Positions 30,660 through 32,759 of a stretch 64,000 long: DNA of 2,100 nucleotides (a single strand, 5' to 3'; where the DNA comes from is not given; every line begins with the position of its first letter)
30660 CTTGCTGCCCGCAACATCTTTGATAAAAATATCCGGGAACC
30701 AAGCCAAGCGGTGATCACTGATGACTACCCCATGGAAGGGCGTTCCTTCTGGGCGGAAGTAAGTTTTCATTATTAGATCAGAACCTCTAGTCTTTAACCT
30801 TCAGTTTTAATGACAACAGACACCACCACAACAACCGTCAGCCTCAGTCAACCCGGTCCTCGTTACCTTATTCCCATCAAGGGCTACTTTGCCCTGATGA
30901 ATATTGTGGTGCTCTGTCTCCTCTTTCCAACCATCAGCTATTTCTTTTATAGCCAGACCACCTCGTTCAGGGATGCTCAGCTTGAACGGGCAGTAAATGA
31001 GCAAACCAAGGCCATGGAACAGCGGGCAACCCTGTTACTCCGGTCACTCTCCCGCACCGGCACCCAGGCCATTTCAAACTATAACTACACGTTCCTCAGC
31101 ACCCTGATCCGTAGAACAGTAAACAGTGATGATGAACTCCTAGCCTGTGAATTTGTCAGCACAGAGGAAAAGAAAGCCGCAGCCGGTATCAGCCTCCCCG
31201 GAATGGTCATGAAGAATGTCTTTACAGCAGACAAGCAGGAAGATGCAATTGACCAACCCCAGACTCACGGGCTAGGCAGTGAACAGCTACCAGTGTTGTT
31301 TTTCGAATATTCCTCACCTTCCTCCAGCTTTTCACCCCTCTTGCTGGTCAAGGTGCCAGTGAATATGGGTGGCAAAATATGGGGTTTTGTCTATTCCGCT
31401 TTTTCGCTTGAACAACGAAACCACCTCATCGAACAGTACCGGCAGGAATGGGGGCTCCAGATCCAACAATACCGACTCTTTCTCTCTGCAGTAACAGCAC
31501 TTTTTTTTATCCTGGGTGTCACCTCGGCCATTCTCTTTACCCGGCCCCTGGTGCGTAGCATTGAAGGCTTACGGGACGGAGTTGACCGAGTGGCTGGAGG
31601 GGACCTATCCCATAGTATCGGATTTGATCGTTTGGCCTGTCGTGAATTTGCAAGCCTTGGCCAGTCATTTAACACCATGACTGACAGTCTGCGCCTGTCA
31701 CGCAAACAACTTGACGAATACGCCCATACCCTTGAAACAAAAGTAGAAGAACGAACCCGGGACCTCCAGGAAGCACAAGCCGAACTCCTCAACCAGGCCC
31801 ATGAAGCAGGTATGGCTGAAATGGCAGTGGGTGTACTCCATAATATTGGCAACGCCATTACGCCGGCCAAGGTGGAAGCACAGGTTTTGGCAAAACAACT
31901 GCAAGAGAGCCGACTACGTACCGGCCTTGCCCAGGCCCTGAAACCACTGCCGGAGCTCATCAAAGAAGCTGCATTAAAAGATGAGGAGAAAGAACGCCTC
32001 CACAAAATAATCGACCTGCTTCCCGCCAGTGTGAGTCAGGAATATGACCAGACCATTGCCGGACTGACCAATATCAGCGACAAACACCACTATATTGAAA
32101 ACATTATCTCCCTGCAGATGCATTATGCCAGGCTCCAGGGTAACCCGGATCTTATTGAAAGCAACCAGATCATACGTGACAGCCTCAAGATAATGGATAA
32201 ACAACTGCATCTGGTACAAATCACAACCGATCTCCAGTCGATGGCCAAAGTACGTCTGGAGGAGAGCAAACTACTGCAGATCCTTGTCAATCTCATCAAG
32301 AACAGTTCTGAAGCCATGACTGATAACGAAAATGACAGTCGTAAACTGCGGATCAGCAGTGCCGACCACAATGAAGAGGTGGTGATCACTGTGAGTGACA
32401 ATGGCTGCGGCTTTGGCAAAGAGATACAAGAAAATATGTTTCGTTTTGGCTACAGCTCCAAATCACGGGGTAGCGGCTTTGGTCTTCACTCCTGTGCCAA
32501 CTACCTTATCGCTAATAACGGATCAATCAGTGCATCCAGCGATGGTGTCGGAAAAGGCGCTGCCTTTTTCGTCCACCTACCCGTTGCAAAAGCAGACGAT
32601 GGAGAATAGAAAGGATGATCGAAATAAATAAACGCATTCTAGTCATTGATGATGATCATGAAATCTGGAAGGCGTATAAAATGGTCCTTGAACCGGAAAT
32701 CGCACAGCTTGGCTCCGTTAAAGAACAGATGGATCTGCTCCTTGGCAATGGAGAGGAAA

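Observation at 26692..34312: Candidate envelope-spanning sensing system: two orphan binding proteins, a TonB-dependent receptor and a two-kinase phosphorelay in one operon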

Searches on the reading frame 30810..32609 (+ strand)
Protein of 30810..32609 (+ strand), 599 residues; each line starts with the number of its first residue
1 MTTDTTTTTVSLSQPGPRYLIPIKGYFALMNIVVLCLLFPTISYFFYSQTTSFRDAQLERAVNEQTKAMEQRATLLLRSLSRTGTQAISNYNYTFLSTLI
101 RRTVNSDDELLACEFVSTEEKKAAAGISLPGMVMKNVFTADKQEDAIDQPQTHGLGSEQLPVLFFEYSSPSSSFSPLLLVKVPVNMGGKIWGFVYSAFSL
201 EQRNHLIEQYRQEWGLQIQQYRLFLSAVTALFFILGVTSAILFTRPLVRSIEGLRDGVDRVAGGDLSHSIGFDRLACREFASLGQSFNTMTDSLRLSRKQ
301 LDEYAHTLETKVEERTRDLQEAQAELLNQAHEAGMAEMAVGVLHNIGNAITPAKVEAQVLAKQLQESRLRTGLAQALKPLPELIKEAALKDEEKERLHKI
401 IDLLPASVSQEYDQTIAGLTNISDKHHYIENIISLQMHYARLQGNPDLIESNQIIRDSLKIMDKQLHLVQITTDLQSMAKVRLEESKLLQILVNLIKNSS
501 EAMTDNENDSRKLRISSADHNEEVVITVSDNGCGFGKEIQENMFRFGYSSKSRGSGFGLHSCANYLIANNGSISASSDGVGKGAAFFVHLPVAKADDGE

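Call 3: search_protein_families(library=pfam, proteins=[window:30810-32609:+], max_evalue=0.01)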
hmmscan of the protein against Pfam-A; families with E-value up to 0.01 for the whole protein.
window:30810-32609:+ (599 aa): 4 families
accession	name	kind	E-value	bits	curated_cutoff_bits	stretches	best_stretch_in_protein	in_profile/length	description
PF02518.31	HATPase_c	-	3.4e-16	60.1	26.4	1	485-593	3-110/111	Histidine kinase-, DNA gyrase B-, and HSP90-like ATPase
PF00672.30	HAMP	-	7.4e-08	33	25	1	242-295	1-52/53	HAMP domain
PF14501.12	HATPase_c_5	-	0.00027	21.2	22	1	485-575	3-88/102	GHKL domain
PF13589.12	HATPase_c_3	-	0.00069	20.1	25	1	491-586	6-82/137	Histidine kinase-, DNA gyrase B-, and HSP90-like ATPase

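Call 4: search_protein_families(library=ncbifam, proteins=[window:30810-32609:+], max_evalue=0.01)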
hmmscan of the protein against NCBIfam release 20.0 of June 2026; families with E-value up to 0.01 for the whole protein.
window:30810-32609:+ (599 aa): 52 families (the best 25 are shown)
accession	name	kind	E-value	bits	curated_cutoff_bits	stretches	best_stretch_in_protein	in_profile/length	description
NF008468.0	PRK11360.1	equivalog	6.8e-25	87.5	646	1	446-596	462-612/616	two-component system sensor histidine kinase AtoS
NF047496.1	HK_LIC11548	equivalog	4.1e-18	65.5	750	1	424-592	410-589/589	LIC_11548 family sensor histidine kinase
NF012226.0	AdeS_HK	equivalog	2.4e-17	63.1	500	2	422-591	182-352/353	two-component sensor histidine kinase AdeS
NF008298.1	PRK11086.1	subfamily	2.4e-17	62.6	520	1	484-593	420-526/529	DcuS/MalK family sensor histidine kinase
NF007688.0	PRK10364.1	equivalog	2e-16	59.8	479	1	450-593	311-452/460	two-component system sensor histidine kinase ZraS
NF033092.0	HK_WalK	equivalog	3.1e-16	59.1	725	2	456-592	457-594/594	cell wall metabolism sensor histidine kinase WalK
NF052573.1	HisKinEspAMyxo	equivalog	5.5e-16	57.8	1400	1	460-595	475-614/755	serine histidine kinase EspA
NF007837.0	PRK10549.1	equivalog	1.5e-15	56.9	603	1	448-596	314-462/466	envelope stress sensor histidine kinase BaeS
NF041777.1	sens_FixL_Rhizob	equivalog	1.6e-15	56.8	850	1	478-595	369-484/485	sensor protein FixL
NF040691.1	MtrAB_MtrB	equivalog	1.9e-15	56.9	450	2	42-306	24-269/507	MtrAB system histidine kinase MtrB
NF052574.1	HisKinEspCMyxo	equivalog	3.4e-15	55.3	1200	1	435-595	477-640/785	serine histidine kinase EspC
TIGR02916.1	PEP_his_kin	equivalog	6.1e-15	54.8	300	1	443-591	537-679/679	XrtA/PEP-CTERM system histidine kinase PrsK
NF011874.0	PRK15347.1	equivalog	1.5e-14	53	852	2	462-594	489-616/921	two component system sensor kinase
NF053867.1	SprKinKinDBac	equivalog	1.7e-14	53.2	775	1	451-594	357-499/500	sporulation kinase KinD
NF046044.1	PnpS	equivalog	5.9e-14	51.9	400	1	428-591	223-390/390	two-component system histidine kinase PnpS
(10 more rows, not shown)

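Call 10: find_homologous_proteins(query=window:30810-32609:+)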
Query window:30810-32609:+ (599 aa): 610 proteins with E <= 0.001 among 8000 candidates; the best 120 are listed.
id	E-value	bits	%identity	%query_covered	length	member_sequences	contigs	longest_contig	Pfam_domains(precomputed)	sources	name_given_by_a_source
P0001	0.0e+0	1069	82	100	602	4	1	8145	PF00672.31,PF02518.32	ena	-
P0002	0.0e+0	1036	81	97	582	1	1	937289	PF02518.32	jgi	jgi:signal transduction histidine kinase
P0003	0.0e+0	1025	79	99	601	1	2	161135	PF00672.31,PF02518.32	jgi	jgi:nitrogen fixation/metabolism regulation signal transduction histidine kinase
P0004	9.5e-280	947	72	100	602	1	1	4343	PF00672.31,PF02518.32,PF14501.13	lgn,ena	-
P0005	3.7e-263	892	68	98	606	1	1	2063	PF02518.32,PF14501.13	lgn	-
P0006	5.7e-243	826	65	98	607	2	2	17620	PF00672.31,PF02518.32,PF14501.13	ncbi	-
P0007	1.9e-210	718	57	96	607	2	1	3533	PF00672.31,PF02518.32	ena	-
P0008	2.7e-210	718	56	97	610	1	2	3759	PF02518.32,PF13589.13,PF14501.13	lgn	-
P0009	2.5e-209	715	56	99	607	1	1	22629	PF02518.32,PF13589.13,PF14501.13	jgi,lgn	jgi:signal transduction histidine kinase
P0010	3.4e-194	665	53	96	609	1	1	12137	PF00672.31,PF02518.32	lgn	-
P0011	7.8e-185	634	51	98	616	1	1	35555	PF02518.32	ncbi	-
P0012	1.1e-183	630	51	98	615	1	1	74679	PF02518.32,PF14501.13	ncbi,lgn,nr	ncbi:MAG: GHKL domain-containing protein [Desulfobulbaceae bacterium]|nr:GHKL domain-containing prot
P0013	9.3e-176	604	51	94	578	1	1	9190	PF00672.31,PF02518.32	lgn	-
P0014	1.4e-172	593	49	96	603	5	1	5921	PF02518.32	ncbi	ncbi:MAG: sensor histidine kinase [Desulfobulbaceae bacterium]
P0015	7.2e-172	591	49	97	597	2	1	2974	PF02518.32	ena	-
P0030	4.7e-150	519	46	97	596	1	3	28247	PF00672.31,PF02518.32,PF17203.11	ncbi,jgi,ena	-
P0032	8.1e-147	508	45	96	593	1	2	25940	PF02518.32,PF17203.11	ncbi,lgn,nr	ncbi:MAG: GHKL domain-containing protein [Proteobacteria bacterium]|nr:GHKL domain-containing protei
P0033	8.6e-146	505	43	96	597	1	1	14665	PF02518.32,PF17203.11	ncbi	-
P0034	1.9e-145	504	45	95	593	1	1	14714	PF02518.32,PF17203.11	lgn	-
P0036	2.1e-144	500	46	96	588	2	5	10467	PF00672.31,PF02518.32,PF17203.11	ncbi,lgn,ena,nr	ncbi:MAG: HAMP domain-containing protein [Desulfobulbaceae bacterium]|nr:HAMP domain-containing prot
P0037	8.3e-144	498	45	95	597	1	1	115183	PF00672.31,PF02518.32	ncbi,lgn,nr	ncbi:MAG: HAMP domain-containing protein [Deltaproteobacteria bacterium]|nr:HAMP domain-containing p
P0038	8.7e-144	498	44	95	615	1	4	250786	PF02518.32,PF17203.11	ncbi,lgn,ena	-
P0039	1.7e-143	497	43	97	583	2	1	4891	PF00672.31,PF02518.32,PF17203.11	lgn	-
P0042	1.1e-142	495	42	99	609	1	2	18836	PF02518.32,PF17203.11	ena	-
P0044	3.0e-142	493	42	98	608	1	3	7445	PF00672.31,PF02518.32,PF17203.11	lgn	-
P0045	5.6e-141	489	42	92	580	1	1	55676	PF02518.32,PF17203.11,PF14501.13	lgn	-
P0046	7.7e-141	489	42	92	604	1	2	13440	PF02518.32,PF17203.11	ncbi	-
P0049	6.4e-140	486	42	96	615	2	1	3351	PF02518.32,PF17203.11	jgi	jgi:signal transduction histidine kinase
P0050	1.7e-139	484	42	99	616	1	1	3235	PF02518.32,PF17203.11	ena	-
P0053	1.6e-138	481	43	96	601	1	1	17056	PF02518.32,PF17203.11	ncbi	-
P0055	1.7e-138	481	41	98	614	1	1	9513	PF00672.31,PF02518.32,PF17203.11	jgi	jgi:signal transduction histidine kinase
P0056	4.3e-138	480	41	95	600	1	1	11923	PF02518.32,PF17203.11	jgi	jgi:signal transduction histidine kinase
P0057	4.6e-138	480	43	93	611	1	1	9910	PF02518.32,PF17203.11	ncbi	-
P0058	2.1e-136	474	41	97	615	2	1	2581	PF00672.31,PF02518.32,PF17203.11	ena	-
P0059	2.1e-136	474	42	96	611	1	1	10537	PF02518.32,PF17203.11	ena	-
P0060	2.2e-136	474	40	100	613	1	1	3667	PF02518.32,PF17203.11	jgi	-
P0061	3.2e-136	473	42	95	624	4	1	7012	PF02518.32,PF17203.11,PF14501.13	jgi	-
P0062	4.2e-136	473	43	95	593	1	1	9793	PF02518.32,PF17203.11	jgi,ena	-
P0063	4.3e-136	473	44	95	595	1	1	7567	PF02518.32,PF17203.11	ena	-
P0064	4.5e-136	473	43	96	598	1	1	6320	PF00672.31,PF02518.32,PF17203.11,PF14501.13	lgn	-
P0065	5.0e-136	473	43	95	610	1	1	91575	PF02518.32,PF17203.11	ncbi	-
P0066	6.5e-136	472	43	96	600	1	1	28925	PF02518.32,PF17203.11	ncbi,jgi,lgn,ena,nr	ncbi:MAG: ATP-binding protein [Desulfobulbaceae bacterium]|nr:ATP-binding protein [Desulfobulbaceae 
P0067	1.1e-135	472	42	94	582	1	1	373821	PF02518.32,PF17203.11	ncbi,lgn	-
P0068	1.4e-135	471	41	100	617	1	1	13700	PF00672.31,PF02518.32,PF17203.11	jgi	jgi:signal transduction histidine kinase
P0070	3.6e-135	470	43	95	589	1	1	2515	PF00672.31,PF02518.32,PF17203.11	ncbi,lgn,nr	ncbi:MAG: HAMP domain-containing protein [Candidatus Electrothrix sp. AR1]|nr:HAMP domain-containing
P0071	4.0e-135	470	44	96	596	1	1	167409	PF02518.32,PF17203.11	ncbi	ncbi:MAG: ATP-binding protein [Thermodesulfobacteriota bacterium]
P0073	7.5e-135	469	41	95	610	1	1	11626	PF00672.31,PF02518.32,PF17203.11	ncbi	-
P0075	1.6e-134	468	41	96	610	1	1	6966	PF00672.31,PF02518.32,PF17203.11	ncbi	-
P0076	1.6e-134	468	42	95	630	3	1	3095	PF00672.31,PF02518.32,PF17203.11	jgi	-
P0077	2.0e-134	468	42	93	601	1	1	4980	PF00672.31,PF02518.32,PF17203.11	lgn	-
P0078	2.3e-134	467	40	97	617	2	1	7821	PF00672.31,PF02518.32,PF17203.11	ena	-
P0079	3.1e-134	467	40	96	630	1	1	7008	PF02518.32,PF17203.11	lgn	-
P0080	5.3e-134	466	40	99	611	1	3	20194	PF02518.32,PF17203.11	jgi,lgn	jgi:signal transduction histidine kinase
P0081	6.9e-134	466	41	100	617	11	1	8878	PF00672.31,PF02518.32,PF17203.11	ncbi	-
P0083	3.6e-133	463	42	97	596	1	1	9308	PF00672.31,PF02518.32,PF17203.11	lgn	-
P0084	4.1e-133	463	40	100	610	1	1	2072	PF00672.31,PF02518.32,PF17203.11,PF14501.13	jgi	-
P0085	4.6e-133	463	42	96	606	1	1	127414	PF00672.31,PF02518.32,PF17203.11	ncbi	ncbi:MAG: ATP-binding protein [Thermodesulfobacteriota bacterium]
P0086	6.1e-133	463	45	91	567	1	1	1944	PF00672.31,PF02518.32,PF17203.11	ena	-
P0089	7.9e-133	462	41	99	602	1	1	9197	PF02518.32,PF17203.11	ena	-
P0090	9.2e-133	462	43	95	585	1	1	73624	PF02518.32,PF17203.11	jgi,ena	-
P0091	9.5e-133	462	40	97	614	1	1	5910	PF00672.31,PF02518.32,PF17203.11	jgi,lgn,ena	jgi:signal transduction histidine kinase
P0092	9.7e-133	462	39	100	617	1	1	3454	PF00672.31,PF02518.32,PF17203.11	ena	-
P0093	1.2e-132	462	41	92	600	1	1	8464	PF02518.32,PF17203.11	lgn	-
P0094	1.2e-132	462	42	98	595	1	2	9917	PF02518.32,PF17203.11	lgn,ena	-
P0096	1.3e-132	462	40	91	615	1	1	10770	PF02518.32,PF17203.11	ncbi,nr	ncbi:MAG: HAMP domain-containing protein [Candidatus Electrothrix sp. AR4]|nr:HAMP domain-containing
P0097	1.4e-132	461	42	96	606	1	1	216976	PF00672.31,PF02518.32,PF17203.11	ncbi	ncbi:MAG: ATP-binding protein [Pseudomonadota bacterium]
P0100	1.8e-132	461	41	95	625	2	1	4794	PF00672.31,PF02518.32,PF17203.11,PF14501.13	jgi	jgi:signal transduction histidine kinase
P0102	2.5e-132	461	42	95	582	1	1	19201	PF00672.31,PF02518.32,PF17203.11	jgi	jgi:signal transduction histidine kinase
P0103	3.4e-132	460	43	95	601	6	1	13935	PF00672.31,PF02518.32,PF17203.11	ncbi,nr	ncbi:MAG: HAMP domain-containing protein [Deltaproteobacteria bacterium]|nr:HAMP domain-containing p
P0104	3.6e-132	460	43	95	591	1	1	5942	PF00672.31,PF02518.32,PF17203.11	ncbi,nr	ncbi:MAG: HAMP domain-containing protein [Candidatus Electrothrix sp. GM3_4]|nr:HAMP domain-containi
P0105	6.6e-132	459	41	97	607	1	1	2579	PF00672.31,PF02518.32,PF17203.11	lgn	-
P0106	6.8e-132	459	40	97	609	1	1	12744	PF00672.31,PF02518.32,PF17203.11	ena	-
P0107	6.8e-132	459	42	92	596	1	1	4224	PF02518.32,PF17203.11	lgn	-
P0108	8.9e-132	459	39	100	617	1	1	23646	PF02518.32,PF17203.11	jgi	-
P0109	9.6e-132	459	41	92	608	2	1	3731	PF02518.32,PF17203.11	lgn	-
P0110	2.4e-131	457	39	99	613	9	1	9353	PF00672.31,PF02518.32,PF17203.11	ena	-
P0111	2.4e-131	457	39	99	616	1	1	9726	PF00672.31,PF02518.32,PF17203.11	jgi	-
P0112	2.7e-131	457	41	95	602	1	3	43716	PF02518.32,PF17203.11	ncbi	-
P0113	3.0e-131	457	40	98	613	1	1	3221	PF02518.32,PF17203.11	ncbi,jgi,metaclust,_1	metaclust:\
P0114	3.6e-131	457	40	96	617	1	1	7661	PF02518.32,PF17203.11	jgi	-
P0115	3.6e-131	457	42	95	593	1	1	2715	PF02518.32,PF17203.11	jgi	-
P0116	3.8e-131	457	43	94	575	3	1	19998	PF00672.31,PF02518.32,PF17203.11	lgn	-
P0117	9.2e-131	455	39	99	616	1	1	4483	PF00672.31,PF02518.32,PF17203.11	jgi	-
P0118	1.1e-130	455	41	93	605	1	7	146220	PF02518.32,PF17203.11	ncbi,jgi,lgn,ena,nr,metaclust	ncbi:MAG: hypothetical protein A2521_15985 [Deltaproteobacteria bacterium RIFOXYD12_FULL_57_12]|nr:M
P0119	1.2e-130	455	42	95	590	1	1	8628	PF00672.31,PF02518.32,PF17203.11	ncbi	ncbi:MAG: ATP-binding protein [Candidatus Electrothrix sp.]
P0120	1.2e-130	455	43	95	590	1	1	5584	PF00672.31,PF02518.32,PF17203.11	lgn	-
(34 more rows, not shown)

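Call 12: find_encoding_contigs(protein=P0002, flank=10000, max_places=2)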
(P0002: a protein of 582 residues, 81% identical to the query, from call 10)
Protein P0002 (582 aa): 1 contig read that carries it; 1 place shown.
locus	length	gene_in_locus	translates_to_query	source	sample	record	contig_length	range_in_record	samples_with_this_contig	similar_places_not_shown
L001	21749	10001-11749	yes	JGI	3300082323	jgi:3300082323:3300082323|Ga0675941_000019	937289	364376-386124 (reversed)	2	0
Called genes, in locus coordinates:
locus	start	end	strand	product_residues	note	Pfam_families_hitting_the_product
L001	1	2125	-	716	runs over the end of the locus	PF22020:RlmL_1st, PF02926:THUMP, PF01170:UPF0020, PF13847:Methyltransf_31 (faint), PF13649:Methyltransf_25 (faint), PF05175:MTS (faint), PF10672:Methyltrans_SAM, PF03602:Cons_hypoth95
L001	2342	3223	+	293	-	PF12974:Phosphonate-bd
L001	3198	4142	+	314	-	PF04392:ABC_sub_bind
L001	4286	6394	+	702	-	PF07715:Plug, PF00593:TonB_dep_Rec_b-barrel, PF14905:OMP_b-brl_3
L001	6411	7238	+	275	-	PF00285:Citrate_synt (faint)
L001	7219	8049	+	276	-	-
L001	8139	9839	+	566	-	PF02776:TPP_enzyme_N, PF00205:TPP_enzyme_M, PF02775:TPP_enzyme_C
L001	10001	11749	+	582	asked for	PF02518:HATPase_c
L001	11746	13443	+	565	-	PF00072:Response_reg, PF00512:HisKA, PF02518:HATPase_c, PF00072:Response_reg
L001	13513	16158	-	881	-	PF00989:PAS (weak), PF13426:PAS_9, PF00989:PAS, PF08448:PAS_4, PF13426:PAS_9, PF00512:HisKA (weak), PF02518:HATPase_c, PF00072:Response_reg, +2 more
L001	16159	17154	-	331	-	PF04392:ABC_sub_bind (weak)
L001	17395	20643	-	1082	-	PF00873:ACR_tran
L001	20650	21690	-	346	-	PF25919:BSH_CusB (faint), PF25917:BSH_RND, PF25973:BSH_CzcB, PF25885:HH_EMRA (weak), PF25954:Beta-barrel_RND_2, PF25989:YknX_C, PF25967:RND-MFP_C (faint)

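Call 13: find_encoding_contigs(protein=P0037, flank=10000, max_places=2)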
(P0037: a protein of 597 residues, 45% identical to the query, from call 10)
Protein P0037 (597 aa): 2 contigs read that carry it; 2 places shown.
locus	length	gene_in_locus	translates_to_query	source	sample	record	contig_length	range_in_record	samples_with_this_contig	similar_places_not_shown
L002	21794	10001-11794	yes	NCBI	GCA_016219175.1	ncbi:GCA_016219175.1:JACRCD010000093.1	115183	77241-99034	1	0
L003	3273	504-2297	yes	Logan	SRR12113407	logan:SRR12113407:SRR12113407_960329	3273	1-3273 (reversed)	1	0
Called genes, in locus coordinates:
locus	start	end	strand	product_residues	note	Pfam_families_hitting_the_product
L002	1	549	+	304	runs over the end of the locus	PF00126:HTH_1, PF03466:LysR_substrate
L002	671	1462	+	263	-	PF12974:Phosphonate-bd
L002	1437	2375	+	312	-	PF04392:ABC_sub_bind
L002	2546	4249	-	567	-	PF02776:TPP_enzyme_N, PF00205:TPP_enzyme_M, PF02775:TPP_enzyme_C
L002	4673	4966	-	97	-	-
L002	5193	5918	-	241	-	PF00106:adh_short, PF01370:Epimerase (weak), PF08659:KR, PF13561:adh_short_C2, PF23441:SDR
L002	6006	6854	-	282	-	-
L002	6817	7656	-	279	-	-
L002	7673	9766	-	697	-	PF07715:Plug, PF00593:TonB_dep_Rec_b-barrel, PF14905:OMP_b-brl_3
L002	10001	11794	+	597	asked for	PF00672:HAMP, PF02518:HATPase_c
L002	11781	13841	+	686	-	PF00072:Response_reg, PF00989:PAS, PF08448:PAS_4, PF13426:PAS_9, PF08447:PAS_3, PF00512:HisKA, PF02518:HATPase_c, PF00072:Response_reg, +1 more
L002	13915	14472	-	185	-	PF13424:TPR_12 (faint), PF13428:TPR_14 (faint), PF13431:TPR_17 (faint), PF00515:TPR_1, PF07719:TPR_2 (weak), PF13181:TPR_8 (weak), PF13432:TPR_16, PF13414:TPR_11 (weak), +3 more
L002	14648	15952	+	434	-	PF04055:Radical_SAM (weak)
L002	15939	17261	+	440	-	-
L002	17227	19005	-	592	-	PF00654:Voltage_CLC, PF00571:CBS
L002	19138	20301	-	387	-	PF01966:HD, PF13286:HD_assoc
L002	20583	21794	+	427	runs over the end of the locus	PF01116:F_bP_aldolase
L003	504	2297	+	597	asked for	PF00672:HAMP, PF02518:HATPase_c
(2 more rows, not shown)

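Call 14: find_encoding_contigs(protein=P0097, flank=10000, max_places=2)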
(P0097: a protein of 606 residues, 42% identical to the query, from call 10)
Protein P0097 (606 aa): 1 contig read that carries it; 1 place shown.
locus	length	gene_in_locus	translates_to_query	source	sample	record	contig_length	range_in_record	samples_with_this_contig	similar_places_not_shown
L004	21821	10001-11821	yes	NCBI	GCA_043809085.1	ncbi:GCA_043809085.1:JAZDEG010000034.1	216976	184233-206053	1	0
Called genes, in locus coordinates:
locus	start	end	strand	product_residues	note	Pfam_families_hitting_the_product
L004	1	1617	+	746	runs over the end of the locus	PF00989:PAS, PF13188:PAS_8, PF08448:PAS_4, PF13426:PAS_9, PF00512:HisKA (weak), PF02518:HATPase_c, PF00072:Response_reg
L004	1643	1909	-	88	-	-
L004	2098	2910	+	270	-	PF12974:Phosphonate-bd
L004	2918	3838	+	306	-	PF04392:ABC_sub_bind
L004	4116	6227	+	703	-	PF07715:Plug, PF00593:TonB_dep_Rec_b-barrel, PF14905:OMP_b-brl_3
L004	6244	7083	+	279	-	PF00285:Citrate_synt (faint)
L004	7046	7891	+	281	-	-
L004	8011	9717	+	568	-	PF02776:TPP_enzyme_N, PF00205:TPP_enzyme_M, PF02775:TPP_enzyme_C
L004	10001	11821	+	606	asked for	PF17203:sCache_3_2 (weak), PF00672:HAMP (weak), PF02518:HATPase_c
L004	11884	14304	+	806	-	PF00072:Response_reg, PF00989:PAS, PF13188:PAS_8, PF13426:PAS_9, PF00989:PAS, PF08448:PAS_4, PF13426:PAS_9, PF08447:PAS_3, +3 more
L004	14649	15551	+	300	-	PF00491:Arginase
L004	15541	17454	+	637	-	PF02784:Orn_Arg_deC_N, PF17810:Arg_decarb_HB, PF17944:Arg_decarbox_C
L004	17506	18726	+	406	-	PF01488:Shikimate_DH (weak), PF03435:Sacchrp_dh_NADP, PF16653:Sacchrp_dh_C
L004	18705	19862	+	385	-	PF00278:Orn_DAP_Arg_deC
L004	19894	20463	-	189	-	-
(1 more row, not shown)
